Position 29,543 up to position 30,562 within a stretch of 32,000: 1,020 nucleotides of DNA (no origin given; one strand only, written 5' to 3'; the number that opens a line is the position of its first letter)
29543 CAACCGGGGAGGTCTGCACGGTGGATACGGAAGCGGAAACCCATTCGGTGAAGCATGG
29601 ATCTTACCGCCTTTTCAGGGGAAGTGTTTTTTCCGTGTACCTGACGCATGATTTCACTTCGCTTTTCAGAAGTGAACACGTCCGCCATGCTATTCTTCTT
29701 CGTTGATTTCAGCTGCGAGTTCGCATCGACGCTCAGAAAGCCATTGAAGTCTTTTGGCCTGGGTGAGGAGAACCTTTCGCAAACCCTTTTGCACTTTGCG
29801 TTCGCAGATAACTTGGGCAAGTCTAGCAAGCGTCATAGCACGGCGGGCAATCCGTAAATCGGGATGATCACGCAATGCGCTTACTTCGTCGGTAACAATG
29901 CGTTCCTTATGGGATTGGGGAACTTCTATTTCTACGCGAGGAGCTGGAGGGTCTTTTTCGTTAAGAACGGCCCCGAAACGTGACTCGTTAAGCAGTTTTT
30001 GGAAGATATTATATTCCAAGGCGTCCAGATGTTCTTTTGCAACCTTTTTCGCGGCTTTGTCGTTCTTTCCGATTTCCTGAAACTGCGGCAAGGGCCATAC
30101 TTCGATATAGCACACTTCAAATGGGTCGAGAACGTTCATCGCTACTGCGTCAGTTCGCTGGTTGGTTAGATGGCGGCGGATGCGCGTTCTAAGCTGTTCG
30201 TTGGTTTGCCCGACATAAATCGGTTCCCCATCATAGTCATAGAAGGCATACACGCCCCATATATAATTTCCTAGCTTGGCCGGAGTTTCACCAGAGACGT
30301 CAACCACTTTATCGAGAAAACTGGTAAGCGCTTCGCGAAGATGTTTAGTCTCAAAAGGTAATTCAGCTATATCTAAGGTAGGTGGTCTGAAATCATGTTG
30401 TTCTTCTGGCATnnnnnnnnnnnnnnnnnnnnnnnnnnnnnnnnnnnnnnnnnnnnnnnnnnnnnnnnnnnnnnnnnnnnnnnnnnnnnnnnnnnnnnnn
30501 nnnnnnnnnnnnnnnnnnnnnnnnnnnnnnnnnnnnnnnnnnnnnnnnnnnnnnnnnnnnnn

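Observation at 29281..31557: Tightly coupled methyltransferase, GIY-YIG nuclease and Vsr operon: a candidate type II R-M system of the rare GIY-YIG class, specificity unknown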

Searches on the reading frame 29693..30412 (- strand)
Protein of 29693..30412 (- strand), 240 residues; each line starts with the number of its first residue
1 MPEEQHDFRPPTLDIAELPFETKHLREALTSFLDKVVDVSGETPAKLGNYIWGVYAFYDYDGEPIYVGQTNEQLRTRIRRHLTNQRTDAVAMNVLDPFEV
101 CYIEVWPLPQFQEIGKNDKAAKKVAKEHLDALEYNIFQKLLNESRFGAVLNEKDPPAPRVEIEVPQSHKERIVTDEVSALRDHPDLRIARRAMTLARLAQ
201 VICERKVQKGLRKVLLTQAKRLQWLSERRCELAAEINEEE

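Call 3: search_protein_families(library=pfam, proteins=[window:29693-30412:-], max_evalue=0.1)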
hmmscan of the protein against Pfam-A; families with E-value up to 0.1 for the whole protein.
window:29693-30412:- (240 aa): 2 families
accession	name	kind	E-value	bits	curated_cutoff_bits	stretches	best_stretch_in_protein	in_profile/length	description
PF01541.30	GIY-YIG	-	1.6e-08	35.1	22.6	1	52-107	2-56/78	GIY-YIG catalytic domain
PF24348.1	DUF7508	-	0.075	13.6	26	0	52-90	22-58/79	Domain of unknown function (DUF7508)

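Call 4: search_protein_families(library=ncbifam, proteins=[window:29693-30412:-], max_evalue=0.1)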
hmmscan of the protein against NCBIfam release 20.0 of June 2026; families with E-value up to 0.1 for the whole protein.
window:29693-30412:- (240 aa): 6 families
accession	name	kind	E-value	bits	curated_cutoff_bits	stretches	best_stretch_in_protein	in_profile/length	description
NF005907.0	PRK07883.1-5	equivalog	0.00054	18.5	454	1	53-85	232-263/584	DEDD exonuclease domain-containing protein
NF005906.0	PRK07883.1-4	equivalog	0.0012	17.3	495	1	53-87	217-250/563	DEDD exonuclease domain-containing protein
NF005905.0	PRK07883.1-3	equivalog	0.016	13.8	508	1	53-86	228-260/581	DEDD exonuclease domain-containing protein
TIGR01453.1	grpIintron_endo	subfamily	0.021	14.9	56.05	1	53-138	3-89/215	group I intron endonuclease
NF011263.0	PRK14669.1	equivalog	0.034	12.7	1108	1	53-89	15-50/624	excinuclease ABC subunit C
TIGR00194.1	uvrC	equivalog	0.04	12.6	285.45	1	53-90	13-49/574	excinuclease ABC subunit UvrC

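Call 5: search_protein_families(library=padloc, proteins=[window:29693-30412:-], max_evalue=0.1)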
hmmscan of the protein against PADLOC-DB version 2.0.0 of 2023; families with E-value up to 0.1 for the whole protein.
window:29693-30412:- (240 aa): 2 families
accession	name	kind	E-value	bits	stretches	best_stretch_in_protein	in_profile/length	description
PDLC04921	PDC-S14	-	0.0029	14.9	1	53-86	50-87/280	-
PDLC03975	UzuA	-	0.015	13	1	64-86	169-190/277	-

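Call 7: search_solved_structures(query=window:29693-30412:-, max_evalue=10, show_alignments=3)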
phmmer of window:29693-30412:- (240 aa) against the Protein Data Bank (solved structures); distinct sequences matched with E-value up to 10: 0.

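Call 9: find_homologous_proteins(query=window:29693-30412:-)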
Query window:29693-30412:- (240 aa): 7047 proteins with E <= 0.001 among 7775 candidates; the best 120 are listed.
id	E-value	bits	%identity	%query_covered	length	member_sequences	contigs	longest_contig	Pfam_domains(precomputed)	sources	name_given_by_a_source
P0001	6.2e-157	538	100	100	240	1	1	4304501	PF01541.31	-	-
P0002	4.7e-134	463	90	95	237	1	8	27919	PF01541.31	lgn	-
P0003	4.8e-123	427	80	100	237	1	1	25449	PF01541.31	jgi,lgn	jgi:hypothetical protein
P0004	4.1e-117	408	78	98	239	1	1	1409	PF01541.31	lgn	-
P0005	1.6e-111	390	76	96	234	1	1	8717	PF01541.31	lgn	-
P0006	1.4e-104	367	72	95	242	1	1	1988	PF01541.31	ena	-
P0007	3.8e-98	346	68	95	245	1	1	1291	PF01541.31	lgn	-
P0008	6.4e-98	345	68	99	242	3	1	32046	PF01541.31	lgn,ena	-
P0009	2.9e-97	343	70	97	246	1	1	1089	PF01541.31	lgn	-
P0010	5.6e-97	342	71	96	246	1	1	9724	PF01541.31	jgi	-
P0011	7.4e-95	335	72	93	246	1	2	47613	PF01541.31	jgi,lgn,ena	-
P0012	2.1e-94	334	68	95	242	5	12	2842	PF01541.31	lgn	-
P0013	9.3e-94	332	67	95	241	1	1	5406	PF01541.31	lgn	-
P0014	4.5e-93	329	66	95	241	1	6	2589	PF01541.31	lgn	-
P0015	4.8e-93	329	66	95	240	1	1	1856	PF01541.31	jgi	jgi:hypothetical protein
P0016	5.4e-93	329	70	93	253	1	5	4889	PF01541.31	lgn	-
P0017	1.5e-92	328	67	95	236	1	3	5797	PF01541.31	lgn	-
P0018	2.9e-92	327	68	95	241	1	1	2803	PF01541.31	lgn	-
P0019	5.1e-92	326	67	95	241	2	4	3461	PF01541.31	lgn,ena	-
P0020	5.7e-92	326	67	95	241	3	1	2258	PF01541.31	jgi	jgi:hypothetical protein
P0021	5.8e-92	326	67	93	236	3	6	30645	PF01541.31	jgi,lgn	-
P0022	7.3e-92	325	67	95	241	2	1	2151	PF01541.31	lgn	-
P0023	8.1e-92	325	64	96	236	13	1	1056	PF01541.31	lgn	-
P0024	8.9e-92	325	67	95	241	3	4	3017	PF01541.31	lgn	-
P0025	9.1e-92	325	65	95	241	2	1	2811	PF01541.31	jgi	jgi:hypothetical protein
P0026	3.0e-91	323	66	95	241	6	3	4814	PF01541.31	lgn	-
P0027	3.0e-91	323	71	92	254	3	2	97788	PF01541.31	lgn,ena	-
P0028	4.9e-91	323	67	93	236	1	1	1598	PF01541.31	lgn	-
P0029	6.2e-91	322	65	95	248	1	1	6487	PF01541.31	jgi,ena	-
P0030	7.4e-91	322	66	94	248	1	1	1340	PF01541.31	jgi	jgi:hypothetical protein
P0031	9.4e-91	322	67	95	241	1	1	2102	PF01541.31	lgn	-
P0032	1.1e-90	322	65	95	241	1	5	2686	PF01541.31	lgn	-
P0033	1.1e-90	322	69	93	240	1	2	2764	PF01541.31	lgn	-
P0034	1.2e-90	321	66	95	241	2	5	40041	PF01541.31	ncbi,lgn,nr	ncbi:MAG: GIY-YIG nuclease family protein [Thiobacillus sp.]|nr:GIY-YIG nuclease family protein [Thi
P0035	1.5e-90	321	67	95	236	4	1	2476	PF01541.31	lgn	-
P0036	1.9e-90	321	65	95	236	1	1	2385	PF01541.31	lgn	-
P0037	2.6e-90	320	66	94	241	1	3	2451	PF01541.31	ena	-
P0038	5.2e-90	319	65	95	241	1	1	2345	PF01541.31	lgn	-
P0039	5.4e-90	319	65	95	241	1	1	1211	PF01541.31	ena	-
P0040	6.2e-90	319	71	91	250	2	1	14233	PF01541.31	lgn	-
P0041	7.6e-90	319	66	94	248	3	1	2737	PF01541.31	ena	-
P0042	9.1e-90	319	66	95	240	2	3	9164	PF01541.31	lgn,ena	-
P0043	9.8e-90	318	65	96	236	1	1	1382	PF01541.31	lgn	-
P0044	1.1e-89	318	68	91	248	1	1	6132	PF01541.31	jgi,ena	-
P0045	1.1e-89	318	68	94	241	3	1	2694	PF01541.31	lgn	-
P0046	1.4e-89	318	64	99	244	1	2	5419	PF01541.31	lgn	-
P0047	1.7e-89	318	66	96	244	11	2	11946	PF01541.31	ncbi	-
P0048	1.8e-89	318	66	93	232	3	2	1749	PF01541.31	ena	-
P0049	1.8e-89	318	67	92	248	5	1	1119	PF01541.31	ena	-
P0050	3.0e-89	317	67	94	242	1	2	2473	PF01541.31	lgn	-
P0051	3.1e-89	317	64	95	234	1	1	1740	PF01541.31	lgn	-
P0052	3.2e-89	317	68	96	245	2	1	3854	PF01541.31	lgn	-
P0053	5.0e-89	316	65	96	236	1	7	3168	PF01541.31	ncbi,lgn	-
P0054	5.2e-89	316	65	93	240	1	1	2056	PF01541.31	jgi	jgi:hypothetical protein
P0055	5.8e-89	316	70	92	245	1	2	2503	PF01541.31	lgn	-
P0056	1.1e-88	315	67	93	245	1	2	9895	PF01541.31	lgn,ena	-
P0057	1.1e-88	315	67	93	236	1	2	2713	PF01541.31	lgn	-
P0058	1.2e-88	315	66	91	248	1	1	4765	PF01541.31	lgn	-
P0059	1.3e-88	315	63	93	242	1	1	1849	PF01541.31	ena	-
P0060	1.3e-88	315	69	89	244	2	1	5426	PF01541.31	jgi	-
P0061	1.4e-88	315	68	93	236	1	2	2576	PF01541.31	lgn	-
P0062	1.9e-88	314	65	95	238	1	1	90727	PF01541.31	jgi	jgi:hypothetical protein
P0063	2.3e-88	314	65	96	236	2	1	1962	PF01541.31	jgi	jgi:hypothetical protein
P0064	5.0e-88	313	66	91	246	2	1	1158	PF01541.31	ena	-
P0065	5.2e-88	313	63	95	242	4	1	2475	PF01541.31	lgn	-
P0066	6.1e-88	313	69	92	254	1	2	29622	PF01541.31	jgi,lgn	jgi:hypothetical protein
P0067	7.3e-88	312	64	96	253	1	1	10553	PF01541.31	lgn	-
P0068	7.8e-88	312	66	93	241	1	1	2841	PF01541.31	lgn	-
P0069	8.3e-88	312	68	91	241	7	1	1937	PF01541.31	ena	-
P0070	1.2e-87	312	66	91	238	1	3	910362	PF01541.31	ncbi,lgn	ncbi:MAG: GIY-YIG nuclease family protein [Pseudomonadota bacterium]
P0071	1.3e-87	312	65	93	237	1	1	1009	PF01541.31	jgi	jgi:hypothetical protein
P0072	2.6e-87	311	67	95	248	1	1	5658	PF01541.31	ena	-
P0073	3.4e-87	310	69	89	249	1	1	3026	PF01541.31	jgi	-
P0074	3.8e-87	310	64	94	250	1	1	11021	PF01541.31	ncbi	-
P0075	4.5e-87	310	62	100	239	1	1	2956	PF01541.31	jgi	jgi:hypothetical protein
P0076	5.6e-87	309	66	92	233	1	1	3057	PF01541.31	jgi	-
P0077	6.1e-87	309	66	94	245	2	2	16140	PF01541.31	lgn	-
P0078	6.9e-87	309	66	90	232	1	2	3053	PF01541.31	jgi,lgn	jgi:hypothetical protein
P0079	7.5e-87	309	65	92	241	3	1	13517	PF01541.31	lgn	-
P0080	8.3e-87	309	63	94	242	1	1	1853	PF01541.31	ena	-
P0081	8.8e-87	309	65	95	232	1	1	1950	PF01541.31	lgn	-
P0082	8.9e-87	309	65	90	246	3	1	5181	PF01541.31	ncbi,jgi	jgi:hypothetical protein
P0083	1.1e-86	309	63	95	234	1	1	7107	PF01541.31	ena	-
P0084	1.2e-86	308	64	93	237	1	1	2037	PF01541.31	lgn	-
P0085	1.2e-86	308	64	93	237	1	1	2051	PF01541.31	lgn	-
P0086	1.8e-86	308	63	93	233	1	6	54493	PF01541.31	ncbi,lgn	-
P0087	2.8e-86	307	63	95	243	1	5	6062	PF01541.31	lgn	-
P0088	3.6e-86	307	68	88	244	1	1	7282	PF01541.31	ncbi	-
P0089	4.9e-86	306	62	95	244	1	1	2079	PF01541.31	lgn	-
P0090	5.0e-86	306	69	88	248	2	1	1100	PF01541.31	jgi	jgi:hypothetical protein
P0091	5.0e-86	306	64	95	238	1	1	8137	PF01541.31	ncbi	-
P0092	7.5e-86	306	67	88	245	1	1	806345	PF01541.31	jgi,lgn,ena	-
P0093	7.5e-86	306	68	88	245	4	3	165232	PF01541.31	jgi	-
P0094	8.1e-86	306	63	95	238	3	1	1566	PF01541.31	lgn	-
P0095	8.2e-86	306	64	96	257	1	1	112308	PF01541.31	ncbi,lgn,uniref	ncbi:MAG: GIY-YIG nuclease family protein [Methylovulum miyakonense]|uniref:GIY-YIG nuclease family 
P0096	1.0e-85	305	70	88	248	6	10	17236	PF01541.31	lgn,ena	-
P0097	1.8e-85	305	67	88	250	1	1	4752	PF01541.31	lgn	-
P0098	1.9e-85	304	63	99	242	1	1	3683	PF01541.31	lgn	-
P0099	2.1e-85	304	64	94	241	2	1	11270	PF01541.31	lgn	-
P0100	2.4e-85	304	67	88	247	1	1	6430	PF01541.31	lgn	-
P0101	2.5e-85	304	62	95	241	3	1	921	PF01541.31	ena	-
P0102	2.8e-85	304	69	88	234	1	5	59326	PF01541.31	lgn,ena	-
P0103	3.0e-85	304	67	90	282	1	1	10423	PF01541.31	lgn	-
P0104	3.4e-85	304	66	92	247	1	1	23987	PF01541.31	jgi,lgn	jgi:hypothetical protein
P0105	3.8e-85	303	68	88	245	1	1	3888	PF01541.31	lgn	-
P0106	4.4e-85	303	69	88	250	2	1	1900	PF01541.31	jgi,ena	-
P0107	5.0e-85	303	65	91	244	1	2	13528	PF01541.31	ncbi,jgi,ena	jgi:hypothetical protein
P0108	5.1e-85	303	64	96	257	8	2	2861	PF01541.31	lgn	-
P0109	5.6e-85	303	64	95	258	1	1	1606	PF01541.31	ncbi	-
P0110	6.0e-85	303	61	95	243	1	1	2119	PF01541.31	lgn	-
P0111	6.6e-85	303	67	90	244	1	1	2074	PF01541.31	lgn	-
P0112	7.1e-85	303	65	92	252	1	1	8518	PF01541.31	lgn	-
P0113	7.4e-85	302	61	100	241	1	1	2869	PF01541.31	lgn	-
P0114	7.8e-85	302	65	91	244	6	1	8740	PF01541.31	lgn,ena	-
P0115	9.3e-85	302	62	98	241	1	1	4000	PF01541.31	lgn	-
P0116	9.6e-85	302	65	96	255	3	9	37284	PF01541.31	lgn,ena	-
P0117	1.1e-84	302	64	96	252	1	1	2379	PF01541.31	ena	-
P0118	1.3e-84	302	68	89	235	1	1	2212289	PF01541.31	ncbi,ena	-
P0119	1.3e-84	302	67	88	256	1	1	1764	PF01541.31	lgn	-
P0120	1.4e-84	302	67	89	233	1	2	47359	PF01541.31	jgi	-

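Call 10: search_protein_families(library=phrogs, proteins=[window:29693-30412:-], max_evalue=0.01)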
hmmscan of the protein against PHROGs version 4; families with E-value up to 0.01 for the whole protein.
window:29693-30412:- (240 aa): 1 family
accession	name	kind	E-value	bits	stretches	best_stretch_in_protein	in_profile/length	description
phrog_24961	-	unknown function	0.0093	16.4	0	49-84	129-163/234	-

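Call 12: find_related_loci(query=A1, collection=genome_contigs, flank=7000)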
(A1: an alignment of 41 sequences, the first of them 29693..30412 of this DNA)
Query A1 (240 aa) in genome_contigs; peptide patterns used: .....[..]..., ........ (x = any residue, [..] = any of these).
600 stretches matched a pattern (row limit reached: there are more); 587 encode a relative of the query (tblastn E <= 1e-3); the best 80 are kept; 80 distinct loci.
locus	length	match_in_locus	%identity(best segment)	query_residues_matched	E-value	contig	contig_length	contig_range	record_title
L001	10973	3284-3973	67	13-240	3e-97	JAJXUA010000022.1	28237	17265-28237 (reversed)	MAG: Proteobacteria bacterium isolate BP4.bin75 NODE_1653_length_28237_cov_2.415831, whole genome shotgun sequence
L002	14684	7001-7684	66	13-240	7e-96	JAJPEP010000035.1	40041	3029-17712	MAG: Thiobacillus sp. isolate Sulfur_bin.2 S42_k141_96700, whole genome shotgun sequence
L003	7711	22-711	63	12-240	3e-94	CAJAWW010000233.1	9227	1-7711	MAG: uncultured beta proteobacterium isolate Loc090519-6m_bin-0156 genome assembly, contig: bin-0156:233/332, whole geno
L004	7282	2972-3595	68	19-229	2e-92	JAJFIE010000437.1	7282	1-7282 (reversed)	MAG: Rhodospirillales bacterium isolate OFTM192 OFTM192_436, whole genome shotgun sequence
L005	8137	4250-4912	64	1-229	3e-92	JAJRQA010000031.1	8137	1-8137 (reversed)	MAG: Alphaproteobacteria bacterium isolate Dive100_bin10.29 k141_200729, whole genome shotgun sequence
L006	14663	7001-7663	63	17-240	9e-92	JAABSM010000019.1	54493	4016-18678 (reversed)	MAG: Gammaproteobacteria bacterium isolate S13.Bin138 NODE_19_length_54493_cov_28.0432, whole genome shotgun sequence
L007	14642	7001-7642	68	19-229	1e-90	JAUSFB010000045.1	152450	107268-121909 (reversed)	MAG: Phaeospirillum sp. isolate E14_maxbin.268 E14_k141_549206, whole genome shotgun sequence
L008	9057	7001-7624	69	19-229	1e-90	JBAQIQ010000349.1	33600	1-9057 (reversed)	MAG: Candidatus Competibacteraceae bacterium isolate MFD10520_ilm_asm_bin29 k127_83338, whole genome shotgun sequence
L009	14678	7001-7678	63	11-240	3e-90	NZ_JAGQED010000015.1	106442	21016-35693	Collimonas antrihumi strain DSM 104040 NODE_15_length_106442_cov_53.899666, whole genome shotgun sequence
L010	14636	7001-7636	65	19-234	5e-90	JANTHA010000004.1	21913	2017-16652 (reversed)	MAG: Thiotrichaceae bacterium isolate bin10096 c_000000002022, whole genome shotgun sequence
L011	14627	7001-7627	66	19-231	6e-90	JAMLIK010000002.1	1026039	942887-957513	MAG: Xanthobacteraceae bacterium isolate ACE_NR_PROT16 ACE_NR_PROT16_2, whole genome shotgun sequence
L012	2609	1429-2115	63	11-240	7e-92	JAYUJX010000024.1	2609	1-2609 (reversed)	MAG: Polaromonas sp. isolate GFS_9151 GFS_9151_23, whole genome shotgun sequence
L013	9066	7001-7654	64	9-229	1e-89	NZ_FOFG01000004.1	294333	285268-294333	Faunimonas pinastri strain A52C2, whole genome shotgun sequence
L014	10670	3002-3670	61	11-236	3e-89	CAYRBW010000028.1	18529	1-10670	MAG TPA_asm: uncultured Limnohabitans sp. isolate SRP296810_co1_397 genome assembly, contig: NODE_3073_length_18529_cov_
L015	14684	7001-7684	66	13-240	8e-97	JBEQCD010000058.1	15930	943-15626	MAG: Hydrogenophilales bacterium isolate 05_S201.semibin_refined.027 NODE_1723_length_15930_cov_2.443903, whole genome s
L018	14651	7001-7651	63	14-231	5e-88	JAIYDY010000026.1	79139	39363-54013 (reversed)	MAG: Hyphomicrobiales bacterium isolate H1_MAG_00050 pond_H1_MAG_00050_000000000083, whole genome shotgun sequence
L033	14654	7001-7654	64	15-231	8e-87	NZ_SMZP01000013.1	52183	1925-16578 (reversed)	Caulobacter sp. RHG1 Contig13, whole genome shotgun sequence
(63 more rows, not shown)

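Call 19: search_protein_families(library=ncbifam, proteins=[L011:6095-6955:+, L033:6103-6960:+, L007:5450-5719:+, L033:4048-4863:-], max_evalue=0.1)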
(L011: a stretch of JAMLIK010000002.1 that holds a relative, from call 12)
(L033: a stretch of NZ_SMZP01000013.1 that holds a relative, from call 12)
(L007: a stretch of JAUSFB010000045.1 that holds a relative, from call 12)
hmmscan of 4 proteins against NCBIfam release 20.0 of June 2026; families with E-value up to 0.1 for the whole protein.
L011:6095-6955:+ (287 aa): 1 family
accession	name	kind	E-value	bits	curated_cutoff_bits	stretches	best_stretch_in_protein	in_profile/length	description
NF003115.0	PRK04034.1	equivalog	0.04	13.7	126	1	58-105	20-67/130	30S ribosomal protein S8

L033:6103-6960:+ (286 aa): 0 families

L007:5450-5719:+ (90 aa): 1 family
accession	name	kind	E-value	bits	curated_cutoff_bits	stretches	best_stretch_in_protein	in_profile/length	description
NF047399.1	BrnA_antitoxin_add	equivalog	0.06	13.5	60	1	22-65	29-70/70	type II toxin-antitoxin system BrnA family antitoxin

L033:4048-4863:- (271 aa): 0 families

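Call 20: predict_structure(alignment_id=A1)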
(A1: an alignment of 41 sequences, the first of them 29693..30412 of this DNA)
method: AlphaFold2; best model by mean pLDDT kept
length: 240 residues; sequences in the alignment: 41
mean_pLDDT: 83.8   pTM: 0.82
mean pLDDT of the five models: 83.8, 82.9, 81.1, 80.3, 79.9
residues with pLDDT >= 90: 114; 70-90: 86; 50-70: 23; < 50: 17
segments of 3 or more residues with pLDDT < 50: 1-8, 16-18
pLDDT, mean of each block of 10 residues (from residue 1): 44 49 79 88 88 96 94 93 62 75 96 92 97 97 91 89 96 86 86 87 83 87 90 66
secondary structure, 60 per line:
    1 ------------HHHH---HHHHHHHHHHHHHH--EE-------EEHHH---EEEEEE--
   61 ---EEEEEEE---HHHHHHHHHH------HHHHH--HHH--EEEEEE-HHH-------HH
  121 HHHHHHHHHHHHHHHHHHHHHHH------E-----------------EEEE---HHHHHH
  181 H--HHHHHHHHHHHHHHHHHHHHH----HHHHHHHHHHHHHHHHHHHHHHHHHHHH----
elements in order: H13-16 H20-33 E53-58 E64-70 H74-83 H90-94 E102-107 H119-143 E168-171 H175-181 H184-204 H209-236

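Call 22: search_protein_families(library=pfam, proteins=[L011:6095-6955:+, L033:6103-6960:+, L007:5450-5719:+, L033:4048-4863:-], max_evalue=0.1)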
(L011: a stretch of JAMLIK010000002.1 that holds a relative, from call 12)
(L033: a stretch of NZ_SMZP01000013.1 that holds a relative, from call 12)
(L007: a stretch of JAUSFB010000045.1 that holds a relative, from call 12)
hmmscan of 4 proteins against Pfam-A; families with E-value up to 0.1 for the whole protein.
L011:6095-6955:+ (287 aa): 0 families

L033:6103-6960:+ (286 aa): 1 family
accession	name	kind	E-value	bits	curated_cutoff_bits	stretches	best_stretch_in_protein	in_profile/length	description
PF13410.11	GST_C_2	-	0.014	15.9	24.9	1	9-47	8-45/69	Glutathione S-transferase, C-terminal domain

L007:5450-5719:+ (90 aa): 0 families

L033:4048-4863:- (271 aa): 0 families
